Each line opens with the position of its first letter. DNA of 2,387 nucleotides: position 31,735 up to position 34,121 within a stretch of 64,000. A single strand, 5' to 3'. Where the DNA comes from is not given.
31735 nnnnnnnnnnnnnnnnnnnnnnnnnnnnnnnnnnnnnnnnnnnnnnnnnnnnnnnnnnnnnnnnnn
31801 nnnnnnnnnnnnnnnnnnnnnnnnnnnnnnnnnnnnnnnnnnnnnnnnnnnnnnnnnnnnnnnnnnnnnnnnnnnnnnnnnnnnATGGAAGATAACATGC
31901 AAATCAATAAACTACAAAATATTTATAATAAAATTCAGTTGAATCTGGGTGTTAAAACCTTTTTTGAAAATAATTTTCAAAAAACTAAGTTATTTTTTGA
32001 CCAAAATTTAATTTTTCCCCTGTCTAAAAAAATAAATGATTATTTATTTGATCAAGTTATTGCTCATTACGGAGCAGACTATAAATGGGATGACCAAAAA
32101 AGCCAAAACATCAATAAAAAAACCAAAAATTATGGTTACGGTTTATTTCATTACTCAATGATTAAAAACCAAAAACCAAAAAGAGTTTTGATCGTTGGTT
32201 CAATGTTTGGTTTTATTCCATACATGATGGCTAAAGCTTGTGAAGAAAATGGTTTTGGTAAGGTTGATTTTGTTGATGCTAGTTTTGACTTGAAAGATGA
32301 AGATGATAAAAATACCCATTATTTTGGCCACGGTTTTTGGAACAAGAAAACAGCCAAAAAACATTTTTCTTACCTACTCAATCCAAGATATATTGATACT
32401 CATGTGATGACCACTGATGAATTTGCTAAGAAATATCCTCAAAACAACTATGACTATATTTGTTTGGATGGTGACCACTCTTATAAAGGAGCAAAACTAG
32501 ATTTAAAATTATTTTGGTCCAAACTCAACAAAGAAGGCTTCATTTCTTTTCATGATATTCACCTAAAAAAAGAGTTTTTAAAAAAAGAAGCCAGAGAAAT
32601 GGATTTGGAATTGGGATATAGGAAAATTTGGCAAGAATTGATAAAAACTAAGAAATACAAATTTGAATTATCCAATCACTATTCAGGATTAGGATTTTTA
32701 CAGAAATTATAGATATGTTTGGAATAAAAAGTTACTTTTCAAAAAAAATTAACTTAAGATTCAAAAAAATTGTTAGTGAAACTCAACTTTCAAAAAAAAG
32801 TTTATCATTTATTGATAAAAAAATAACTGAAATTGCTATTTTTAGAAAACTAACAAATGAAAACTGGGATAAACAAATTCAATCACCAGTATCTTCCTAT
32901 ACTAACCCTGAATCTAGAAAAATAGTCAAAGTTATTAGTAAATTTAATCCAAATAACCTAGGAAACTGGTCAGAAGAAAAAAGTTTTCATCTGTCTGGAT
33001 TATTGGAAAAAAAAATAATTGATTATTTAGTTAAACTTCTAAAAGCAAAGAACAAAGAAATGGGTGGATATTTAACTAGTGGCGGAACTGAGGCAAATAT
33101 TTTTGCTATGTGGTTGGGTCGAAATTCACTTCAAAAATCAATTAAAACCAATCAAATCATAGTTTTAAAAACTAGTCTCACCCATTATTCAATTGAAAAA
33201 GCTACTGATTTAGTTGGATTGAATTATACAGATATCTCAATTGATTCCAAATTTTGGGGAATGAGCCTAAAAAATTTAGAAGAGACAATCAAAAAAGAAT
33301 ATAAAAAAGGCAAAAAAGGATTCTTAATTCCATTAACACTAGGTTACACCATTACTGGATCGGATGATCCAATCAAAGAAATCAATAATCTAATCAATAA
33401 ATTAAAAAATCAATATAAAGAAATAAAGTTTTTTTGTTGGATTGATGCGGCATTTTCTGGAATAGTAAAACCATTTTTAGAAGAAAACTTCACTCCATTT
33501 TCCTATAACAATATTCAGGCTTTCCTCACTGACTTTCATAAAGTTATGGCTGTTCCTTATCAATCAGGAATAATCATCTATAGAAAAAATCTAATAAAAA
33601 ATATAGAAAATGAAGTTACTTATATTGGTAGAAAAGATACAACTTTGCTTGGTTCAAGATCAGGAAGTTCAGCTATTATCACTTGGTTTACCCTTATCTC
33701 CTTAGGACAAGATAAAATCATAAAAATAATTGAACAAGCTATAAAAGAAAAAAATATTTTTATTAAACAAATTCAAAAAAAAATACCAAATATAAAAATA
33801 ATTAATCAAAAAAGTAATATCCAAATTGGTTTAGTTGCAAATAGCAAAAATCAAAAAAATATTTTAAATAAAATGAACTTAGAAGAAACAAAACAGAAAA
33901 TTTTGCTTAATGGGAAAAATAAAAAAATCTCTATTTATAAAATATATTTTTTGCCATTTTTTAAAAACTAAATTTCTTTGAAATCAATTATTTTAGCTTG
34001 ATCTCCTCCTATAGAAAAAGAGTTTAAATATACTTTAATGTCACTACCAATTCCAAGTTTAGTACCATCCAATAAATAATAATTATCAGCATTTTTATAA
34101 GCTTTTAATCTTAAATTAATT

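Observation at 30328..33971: Translationally coupled operon of MazG-like NTP pyrophosphatase, QueC-like PP-loop ATPase, CmcI/TylF-like methyltransferase fold and group-II PLP decarboxylase inside the glycan locus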

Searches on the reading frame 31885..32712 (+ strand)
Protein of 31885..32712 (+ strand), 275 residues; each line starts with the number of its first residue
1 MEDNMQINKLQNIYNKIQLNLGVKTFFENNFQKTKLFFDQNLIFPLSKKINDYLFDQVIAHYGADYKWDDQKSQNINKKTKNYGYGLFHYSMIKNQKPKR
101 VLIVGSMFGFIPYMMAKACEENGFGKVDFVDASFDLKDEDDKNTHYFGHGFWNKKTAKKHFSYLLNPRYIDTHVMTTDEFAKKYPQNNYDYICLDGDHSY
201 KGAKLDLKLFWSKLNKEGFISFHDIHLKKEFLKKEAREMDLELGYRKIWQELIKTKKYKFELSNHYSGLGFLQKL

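Call 4: search_protein_families(library=ncbifam, proteins=[window:31885-32712:+], max_evalue=0.1)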
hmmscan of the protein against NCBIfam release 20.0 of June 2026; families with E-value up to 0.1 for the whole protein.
window:31885-32712:+ (275 aa): 0 families

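Call 6: search_protein_families(library=pfam, proteins=[window:31885-32712:+], max_evalue=0.1)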
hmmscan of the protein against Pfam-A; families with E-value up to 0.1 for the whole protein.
window:31885-32712:+ (275 aa): 1 family
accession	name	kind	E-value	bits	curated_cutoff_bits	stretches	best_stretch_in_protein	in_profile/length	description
PF13578.12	Methyltransf_24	-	1.7e-13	51.8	26.3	1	104-225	3-105/105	Methyltransferase domain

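Call 23: search_solved_structures(query=window:31885-32712:+, max_evalue=1)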
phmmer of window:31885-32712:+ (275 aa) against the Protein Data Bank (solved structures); distinct sequences matched with E-value up to 1: 0.

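Call 34: find_homologous_proteins(query=window:31885-32712:+)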
Query window:31885-32712:+ (275 aa): 110 proteins with E <= 0.001 among 584 candidates.
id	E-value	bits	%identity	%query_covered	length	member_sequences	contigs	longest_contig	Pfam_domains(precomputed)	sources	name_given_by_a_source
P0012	1.0e-171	588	94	99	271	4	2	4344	PF13578.13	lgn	-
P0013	1.9e-154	532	85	99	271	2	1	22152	PF13578.13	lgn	-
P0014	5.7e-152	523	81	100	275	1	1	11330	PF13578.13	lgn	-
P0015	7.9e-149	513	79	100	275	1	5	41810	PF13578.13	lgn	-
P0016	1.6e-145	502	79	100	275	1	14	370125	PF13578.13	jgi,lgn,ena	jgi:hypothetical protein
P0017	1.8e-127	443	71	97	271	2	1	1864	PF13578.13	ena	-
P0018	1.0e-125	437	68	97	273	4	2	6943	PF13578.13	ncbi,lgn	-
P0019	6.6e-125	435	69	97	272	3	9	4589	PF13578.13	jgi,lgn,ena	-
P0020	5.0e-123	428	65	96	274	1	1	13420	PF13578.13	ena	-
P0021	7.3e-123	428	66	98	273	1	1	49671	PF13578.13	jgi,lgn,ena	-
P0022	2.8e-121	423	67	97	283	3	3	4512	PF13578.13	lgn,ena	-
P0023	2.3e-119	417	66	97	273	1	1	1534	PF13578.13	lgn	-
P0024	7.2e-118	412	65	96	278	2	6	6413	PF13578.13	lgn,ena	-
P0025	9.3e-118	411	65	97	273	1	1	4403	PF13578.13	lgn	-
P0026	1.1e-117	411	66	97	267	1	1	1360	PF13578.13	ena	-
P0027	7.0e-113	395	64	95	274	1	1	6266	PF13578.13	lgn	-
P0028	3.2e-108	380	61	99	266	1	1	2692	PF13578.13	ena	-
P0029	5.7e-101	356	57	98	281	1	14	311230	PF13578.13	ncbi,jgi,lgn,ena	-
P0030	7.9e-94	333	54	96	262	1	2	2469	PF13578.13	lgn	-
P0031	9.7e-94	332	56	96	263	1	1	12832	PF13578.13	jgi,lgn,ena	-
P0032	1.2e-90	322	55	95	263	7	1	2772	PF13578.13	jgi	-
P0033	1.3e-90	322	56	96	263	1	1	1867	PF13578.13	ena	-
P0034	3.4e-89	318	54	95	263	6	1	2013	PF13578.13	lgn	-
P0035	6.2e-89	317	52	97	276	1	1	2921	PF13578.13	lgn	-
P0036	2.9e-87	311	53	98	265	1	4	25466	PF13578.13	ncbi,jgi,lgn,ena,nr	ncbi:MAG TPA: hypothetical protein DEP87_03950 [Candidatus Pacebacteria bacterium]|nr:hypothetical p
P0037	1.4e-86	309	52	97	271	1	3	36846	PF13578.13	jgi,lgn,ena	-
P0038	7.8e-86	307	49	98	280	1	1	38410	PF13578.13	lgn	-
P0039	1.2e-85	306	53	98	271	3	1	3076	PF13578.13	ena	-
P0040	1.7e-85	305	50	97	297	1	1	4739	PF13578.13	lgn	-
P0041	2.6e-85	305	52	97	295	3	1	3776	PF13578.13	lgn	-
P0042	9.2e-85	303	51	100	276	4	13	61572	PF13578.13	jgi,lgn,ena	-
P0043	1.4e-84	302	52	97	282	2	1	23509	PF13578.13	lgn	-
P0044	2.1e-84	302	50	96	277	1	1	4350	PF13578.13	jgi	-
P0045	6.3e-84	300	52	98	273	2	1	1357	PF13578.13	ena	-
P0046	1.2e-83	299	50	99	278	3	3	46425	PF13578.13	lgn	-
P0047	1.2e-83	299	52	97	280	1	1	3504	PF13578.13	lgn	-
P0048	4.7e-83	297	54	98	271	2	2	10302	PF13578.13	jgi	-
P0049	9.6e-83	296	54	96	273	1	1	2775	PF13578.13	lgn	-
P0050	1.2e-82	296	49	99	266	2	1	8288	PF13578.13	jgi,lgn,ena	-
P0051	4.9e-82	294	54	95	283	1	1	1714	PF13578.13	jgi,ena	-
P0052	8.6e-82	293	55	96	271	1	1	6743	PF13578.13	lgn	-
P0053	9.5e-82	293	52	96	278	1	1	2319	PF13578.13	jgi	-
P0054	1.1e-81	293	52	94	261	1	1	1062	PF13578.13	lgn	-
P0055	1.1e-81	293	50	97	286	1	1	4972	PF13578.13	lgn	-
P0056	2.7e-81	292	51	99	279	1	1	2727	PF13578.13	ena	-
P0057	2.8e-81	292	51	98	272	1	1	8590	PF13578.13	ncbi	-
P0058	4.3e-81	291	52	97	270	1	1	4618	PF13578.13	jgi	jgi:hypothetical protein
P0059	2.1e-80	289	50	98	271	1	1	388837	PF13578.13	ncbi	-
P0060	2.6e-80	288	53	97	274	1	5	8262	PF13578.13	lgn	-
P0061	4.5e-80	288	46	97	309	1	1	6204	PF13578.13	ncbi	-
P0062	8.0e-80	287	54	96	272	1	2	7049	PF13578.13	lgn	-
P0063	1.1e-79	286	51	96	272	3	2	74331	PF13578.13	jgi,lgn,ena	-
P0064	1.7e-79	286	48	98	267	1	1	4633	PF13578.13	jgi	jgi:hypothetical protein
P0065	2.6e-79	285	49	98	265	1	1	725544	PF13578.13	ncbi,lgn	-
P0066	3.0e-79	285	48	98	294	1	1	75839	PF13578.13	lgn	-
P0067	3.1e-79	285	47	97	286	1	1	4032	PF13578.13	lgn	-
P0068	3.2e-79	285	53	98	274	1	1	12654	PF13578.13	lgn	-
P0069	6.2e-79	284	48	97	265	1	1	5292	PF13578.13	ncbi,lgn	-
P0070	5.5e-78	281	53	96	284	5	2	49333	PF13578.13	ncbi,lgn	-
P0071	7.9e-78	280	48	96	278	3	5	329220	PF13578.13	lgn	-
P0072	9.6e-78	280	47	97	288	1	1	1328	PF13578.13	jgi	-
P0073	1.2e-77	280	49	97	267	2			PF13578.13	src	-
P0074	1.0e-76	277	46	97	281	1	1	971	PF13578.13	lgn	-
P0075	1.1e-76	276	53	87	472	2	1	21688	PF02397.23,PF13578.13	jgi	jgi:lipopolysaccharide/colanic/teichoic acid biosynthesis glycosyltransferase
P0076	1.8e-76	276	47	96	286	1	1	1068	PF13578.13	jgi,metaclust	metaclust:\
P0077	3.2e-76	275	51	93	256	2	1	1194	PF13578.13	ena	-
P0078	5.7e-76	274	50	89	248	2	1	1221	PF13578.13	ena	-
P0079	2.2e-75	272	47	96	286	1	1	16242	PF13578.13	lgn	-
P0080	1.4e-74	270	47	96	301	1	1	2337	PF13578.13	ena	-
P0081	1.8e-74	269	52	86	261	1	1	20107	PF13578.13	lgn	-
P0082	2.2e-74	269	51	87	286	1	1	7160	PF13578.13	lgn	-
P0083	6.9e-74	267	46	98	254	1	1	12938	PF13578.13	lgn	-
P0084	6.9e-74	267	48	97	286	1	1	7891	PF13578.13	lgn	-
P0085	3.7e-73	265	45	97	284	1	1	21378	PF13578.13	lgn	-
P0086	4.4e-71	258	47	97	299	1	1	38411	PF13578.13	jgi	jgi:hypothetical protein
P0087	2.2e-70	256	43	97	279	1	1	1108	PF13578.13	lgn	-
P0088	5.1e-70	255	49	86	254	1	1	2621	PF13578.13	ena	-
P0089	3.6e-69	252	44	97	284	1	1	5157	PF13578.13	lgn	-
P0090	4.9e-69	251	42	98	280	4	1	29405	PF13578.13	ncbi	-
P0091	1.6e-68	250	48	97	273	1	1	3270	PF13578.13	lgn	-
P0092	1.4e-67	247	44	96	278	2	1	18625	PF13578.13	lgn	-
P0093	5.1e-67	245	61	67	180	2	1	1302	PF13578.13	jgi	jgi:predicted O-methyltransferase YrrM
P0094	3.6e-65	239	42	95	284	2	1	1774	PF13578.13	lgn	-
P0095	1.0e-59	221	59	61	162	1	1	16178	PF13578.13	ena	-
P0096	2.9e-59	219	61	67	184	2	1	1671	PF13578.13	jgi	-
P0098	2.9e-52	196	50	75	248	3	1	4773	PF13578.13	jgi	jgi:predicted O-methyltransferase YrrM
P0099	4.0e-50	189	50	73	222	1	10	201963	PF13578.13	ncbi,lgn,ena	-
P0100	1.8e-48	184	45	87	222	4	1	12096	PF13578.13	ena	-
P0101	3.4e-48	183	44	92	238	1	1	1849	PF13578.13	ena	-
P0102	1.0e-47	181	44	82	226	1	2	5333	PF13578.13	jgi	jgi:hypothetical protein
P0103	3.6e-47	180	43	90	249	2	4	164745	PF13578.13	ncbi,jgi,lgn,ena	jgi:predicted O-methyltransferase YrrM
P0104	5.3e-47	179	42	83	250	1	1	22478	PF13578.13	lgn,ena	-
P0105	1.3e-45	175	43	83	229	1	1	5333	PF13578.13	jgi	jgi:hypothetical protein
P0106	2.5e-45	174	44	76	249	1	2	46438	PF13578.13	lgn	-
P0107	3.3e-45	173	46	73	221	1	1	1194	PF13578.13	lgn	-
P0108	1.2e-44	171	47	75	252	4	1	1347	PF13578.13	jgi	-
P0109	1.8e-44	171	46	79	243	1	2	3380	PF13578.13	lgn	-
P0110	2.7e-43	167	40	92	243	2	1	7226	PF13578.13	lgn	-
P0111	3.4e-43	167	43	82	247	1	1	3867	PF13578.13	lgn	-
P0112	4.7e-43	166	44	75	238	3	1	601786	PF13578.13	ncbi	-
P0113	1.2e-42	165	38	97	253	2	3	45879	PF13578.13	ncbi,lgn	-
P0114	1.3e-42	165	38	92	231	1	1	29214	PF13578.13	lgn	-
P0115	4.4e-42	163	42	83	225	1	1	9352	PF13578.13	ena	-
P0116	5.8e-42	163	45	73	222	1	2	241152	PF13578.13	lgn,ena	-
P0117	5.6e-41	159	42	83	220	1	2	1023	PF13578.13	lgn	-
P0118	1.1e-39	155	42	71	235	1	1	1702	PF13578.13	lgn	-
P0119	5.4e-39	153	40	81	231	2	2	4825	PF13578.13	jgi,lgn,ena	-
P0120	3.5e-36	144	38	79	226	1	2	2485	PF13578.13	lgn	-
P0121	3.3e-35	140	43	69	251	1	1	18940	PF13578.13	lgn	-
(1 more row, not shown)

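Call 37: find_encoding_contigs(protein=P0029, flank=7000, max_places=2)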
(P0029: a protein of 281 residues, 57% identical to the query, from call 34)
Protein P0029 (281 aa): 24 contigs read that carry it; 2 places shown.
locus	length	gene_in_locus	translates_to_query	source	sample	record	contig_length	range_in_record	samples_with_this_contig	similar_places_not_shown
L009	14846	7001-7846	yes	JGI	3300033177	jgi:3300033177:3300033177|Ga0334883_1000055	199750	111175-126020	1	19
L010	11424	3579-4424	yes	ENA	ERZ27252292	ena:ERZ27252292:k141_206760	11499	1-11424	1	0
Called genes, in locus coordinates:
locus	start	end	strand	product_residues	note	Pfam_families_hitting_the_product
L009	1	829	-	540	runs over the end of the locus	-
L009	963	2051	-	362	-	PF00575:S1 (weak), PF23459:S1_RRP5 (faint), PF00575:S1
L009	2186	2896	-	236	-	PF00005:ABC_tran, PF00004:AAA (faint), PF13304:AAA_21 (faint)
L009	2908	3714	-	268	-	PF01061:ABC2_membrane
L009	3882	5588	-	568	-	-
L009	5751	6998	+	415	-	PF00282:Pyridoxal_deC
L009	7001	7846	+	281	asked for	PF13578:Methyltransf_24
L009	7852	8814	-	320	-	PF06508:QueC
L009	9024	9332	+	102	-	PF05402:PqqD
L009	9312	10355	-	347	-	PF00005:ABC_tran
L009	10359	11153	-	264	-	PF01061:ABC2_membrane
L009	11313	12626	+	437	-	PF00162:PGK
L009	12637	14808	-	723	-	PF04932:Wzy_C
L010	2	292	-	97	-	?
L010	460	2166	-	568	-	-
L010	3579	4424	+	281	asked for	PF13578:Methyltransf_24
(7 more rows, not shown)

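Call 82: predict_structure(alignment_id=A3)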
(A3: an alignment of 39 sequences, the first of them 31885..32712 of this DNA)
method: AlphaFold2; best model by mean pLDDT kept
length: 275 residues; sequences in the alignment: 39
mean_pLDDT: 88.7   pTM: 0.85
mean pLDDT of the five models: 88.7, 87.6, 86.9, 86.5, 86.4
residues with pLDDT >= 90: 178; 70-90: 65; 50-70: 29; < 50: 3
segments of 3 or more residues with pLDDT < 50: 148-150
pLDDT, mean of each block of 10 residues (from residue 1): 72 69 82 96 97 97 84 94 98 98 93 98 98 70 54 83 98 93 98 89 93 98 91 73 86 95 94 97
secondary structure, 60 per line:
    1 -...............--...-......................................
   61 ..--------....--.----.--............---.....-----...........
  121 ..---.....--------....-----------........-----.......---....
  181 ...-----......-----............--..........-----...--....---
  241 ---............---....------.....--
elements in order: H2-16 H23-62 H71-74 H85-96 E100-104 H110-122 E126-130 H139-142 H154-161 E170-173 H177-183 E189-194 H200-211 E214-223 H234-237 H244-255 E259-262 E269-273

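Call 85: fold_search(model_id=the predicted structure, library=pdb)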
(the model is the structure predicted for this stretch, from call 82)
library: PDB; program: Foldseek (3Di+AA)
matches with E <= 10: 1617; with E <= 0.001: 371
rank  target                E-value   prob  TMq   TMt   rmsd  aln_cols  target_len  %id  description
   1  7cvu_C                3.9e-09  1.00  0.51  0.62   4.8       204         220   12  Crystal structure of Catechol o-methyl transferase (COMT) from Niastella koreensis (released 2021-09-01)
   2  7cvu_B                3.9e-09  1.00  0.53  0.66   5.3       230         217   12  Crystal structure of Catechol o-methyl transferase (COMT) from Niastella koreensis (released 2021-09-01)
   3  8k1f_C                5.8e-09  1.00  0.49  0.66   4.6       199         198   18  Crystal Structure of TrmR from Fusobacterium nucleatum (released 2023-08-02)
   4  4pca_A                7.0e-09  1.00  0.49  0.60   6.2       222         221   14  X-ray crystal structure of an O-methyltransferase from Anaplasma phagocytophilum bound to SAH and Manganese (released 2014-06-18)
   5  4pca_D                7.0e-09  1.00  0.47  0.58   6.9       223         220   13  X-ray crystal structure of an O-methyltransferase from Anaplasma phagocytophilum bound to SAH and Manganese (released 2014-06-18)
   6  7cvu_A                8.0e-09  1.00  0.51  0.62   6.2       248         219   12  Crystal structure of Catechol o-methyl transferase (COMT) from Niastella koreensis (released 2021-09-01)
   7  3duw_A                8.6e-09  1.00  0.50  0.61   5.7       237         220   11  Crystal Structural Analysis of the O-methyltransferase from Bacillus cereus in complex SAH (released 2008-08-05)
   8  8xe0_A                1.1e-08  1.00  0.50  0.57   4.1       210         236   15  O-methyltransferase from Lycoris longituba M52W variant complexed with Mg, SAH, and 3,4-dihydroxybenzaldehyde (released 2024-08-07)
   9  5zw4_A                1.2e-08  1.00  0.49  0.61   4.8       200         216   14  Crystal structure of tRNA bound TrmR (released 2018-07-11)
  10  4oa5_A                1.2e-08  1.00  0.49  0.62   6.2       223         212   14  X-ray crystal structure of an O-methyltransferase from Anaplasma phagocytophilum bound to SAH solved by iodide SAD pha (released 2014-03-05)
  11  8xdy_B                1.3e-08  1.00  0.51  0.58   4.1       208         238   15  O-methyltransferase from Lycoris longituba M52A variant complexed with Mg, SAH, and 3,4-dihydroxybenzaldehyde (released 2024-08-07)
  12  8xds_A                1.3e-08  1.00  0.49  0.55   4.5       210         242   15  O-methyltransferase from Lycoris longituba F186Y variant complexed with Mg and SAH (released 2024-08-07)
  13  6g80_A                1.3e-08  1.00  0.52  0.65   6.1       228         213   16  Structure of Mycobacterium hassiacum MeT1 from orthorhombic crystals. (released 2019-01-16)
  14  8z8o_A                1.5e-08  1.00  0.54  0.62   5.1       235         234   14  norbelladine 4'-O-methyltransferase Y186F complexed with Mg and SAH (released 2024-08-07)
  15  3r3h_A                1.5e-08  1.00  0.51  0.63   6.3       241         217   16  Crystal structure of O-methyltransferase from Legionella pneumophila (released 2011-04-06)
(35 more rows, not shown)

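Call 96: search_protein_families(library=pfam, proteins=[L009:3882-5588:-], max_evalue=0.01)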
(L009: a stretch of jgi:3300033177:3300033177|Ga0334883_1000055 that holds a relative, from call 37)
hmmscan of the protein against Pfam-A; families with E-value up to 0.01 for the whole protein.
L009:3882-5588:- (568 aa): 0 families

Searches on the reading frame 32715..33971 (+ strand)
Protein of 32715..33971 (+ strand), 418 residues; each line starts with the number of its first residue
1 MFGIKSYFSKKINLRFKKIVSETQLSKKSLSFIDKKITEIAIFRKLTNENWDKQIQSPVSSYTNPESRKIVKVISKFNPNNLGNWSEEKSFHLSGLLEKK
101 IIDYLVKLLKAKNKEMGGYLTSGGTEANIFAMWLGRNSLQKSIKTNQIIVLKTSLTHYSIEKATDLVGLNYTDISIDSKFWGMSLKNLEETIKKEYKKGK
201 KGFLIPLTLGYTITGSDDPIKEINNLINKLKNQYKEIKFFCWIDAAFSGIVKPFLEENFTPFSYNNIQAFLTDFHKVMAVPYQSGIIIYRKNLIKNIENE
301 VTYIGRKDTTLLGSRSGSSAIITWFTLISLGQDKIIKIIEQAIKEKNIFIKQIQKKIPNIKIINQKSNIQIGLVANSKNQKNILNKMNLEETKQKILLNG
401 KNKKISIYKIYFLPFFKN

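Call 4: search_protein_families(library=ncbifam, proteins=[window:32715-33971:+], max_evalue=0.1)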
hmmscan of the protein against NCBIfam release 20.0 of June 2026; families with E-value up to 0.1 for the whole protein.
window:32715-33971:+ (418 aa): 7 families
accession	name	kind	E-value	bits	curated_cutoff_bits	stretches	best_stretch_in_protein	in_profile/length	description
NF002748.0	PRK02769.1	equivalog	1.5e-50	172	305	1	69-394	38-346/382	histidine decarboxylase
TIGR03812.1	tyr_de_CO2_Arch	equivalog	5.3e-40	137.4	299.4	1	68-386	34-338/375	tyrosine decarboxylase MfnA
TIGR03799.1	NOD_PanD_pyr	equivalog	1.2e-20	73.4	606.1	1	106-399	151-458/522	pyridoxal-dependent aspartate 1-decarboxylase PanP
TIGR01788.1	Glu-decarb-GAD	equivalog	4e-18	65.3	380.4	1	52-385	42-373/431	glutamate decarboxylase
NF052646.1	DABADecarRhbB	equivalog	1.5e-14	53.5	900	1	93-290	134-323/491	L-2,4-diaminobutyrate decarboxylase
NF002806.0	PRK02948.1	subfamily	2.6e-07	30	304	1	63-229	9-166/381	IscS subfamily cysteine desulfurase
TIGR02009.1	PGMB-YQAB-SF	subfamily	0.01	16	153.35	1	351-393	88-130/186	beta-phosphoglucomutase family hydrolase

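Call 6: search_protein_families(library=pfam, proteins=[window:32715-33971:+], max_evalue=0.1)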
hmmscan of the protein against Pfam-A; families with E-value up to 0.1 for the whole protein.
window:32715-33971:+ (418 aa): 1 family
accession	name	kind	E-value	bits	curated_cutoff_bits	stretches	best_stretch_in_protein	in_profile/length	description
PF00282.25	Pyridoxal_deC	-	1.5e-20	73.7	27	1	96-374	79-370/375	Pyridoxal-dependent decarboxylase conserved domain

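Call 21: search_solved_structures(query=window:32715-33971:+, max_evalue=0.001)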
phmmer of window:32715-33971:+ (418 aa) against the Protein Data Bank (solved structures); distinct sequences matched with E-value up to 0.001: 35.
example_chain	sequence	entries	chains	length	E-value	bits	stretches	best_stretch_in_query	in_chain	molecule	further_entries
7erv_A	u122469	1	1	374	1.9e-28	102.7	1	70-330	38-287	Histidine decarboxylase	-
7eru_A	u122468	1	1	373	4.8e-28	101.4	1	70-329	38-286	Histidine decarboxylase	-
8jij_A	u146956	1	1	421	1.9e-20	76.4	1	75-347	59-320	Serine decarboxylase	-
8jik_A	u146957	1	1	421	1.9e-20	76.4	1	75-347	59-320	Serine decarboxylase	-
8jg7_A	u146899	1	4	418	3.4e-19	72.2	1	74-348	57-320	Serine decarboxylase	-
6jy1_A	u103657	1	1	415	5.2e-18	68.3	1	35-354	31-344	L-tyrosine/L-aspartate decarboxylase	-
6m4y_A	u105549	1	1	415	5.3e-18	68.3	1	35-354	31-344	L-tyrosine/L-aspartate decarboxylase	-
3f9t_A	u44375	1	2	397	5.4e-18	68.3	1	37-354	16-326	L-tyrosine decarboxylase MfnA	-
6ldr_A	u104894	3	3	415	3.2e-17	65.7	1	35-354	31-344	L-tyrosine/L-aspartate decarboxylase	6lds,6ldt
8zpi_A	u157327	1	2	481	2.8e-12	49.5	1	99-365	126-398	Diaminobutyrate-2-oxoglutarate transaminase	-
4obu_E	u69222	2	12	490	5.9e-10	41.8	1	95-340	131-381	Pyridoxal-dependent decarboxylase domain protein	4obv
3mc6_A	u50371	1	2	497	1e-08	37.8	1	96-371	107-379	Sphingosine-1-phosphate lyase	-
8ayf_A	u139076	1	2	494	3e-08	36.2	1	114-390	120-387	Sphingosine-1-phosphate lyase 1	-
4q6r_A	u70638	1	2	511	3.3e-08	36.1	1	114-390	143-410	Sphingosine-1-phosphate lyase 1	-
2okk_A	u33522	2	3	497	1.9e-07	33.5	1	117-308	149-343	Glutamate decarboxylase 2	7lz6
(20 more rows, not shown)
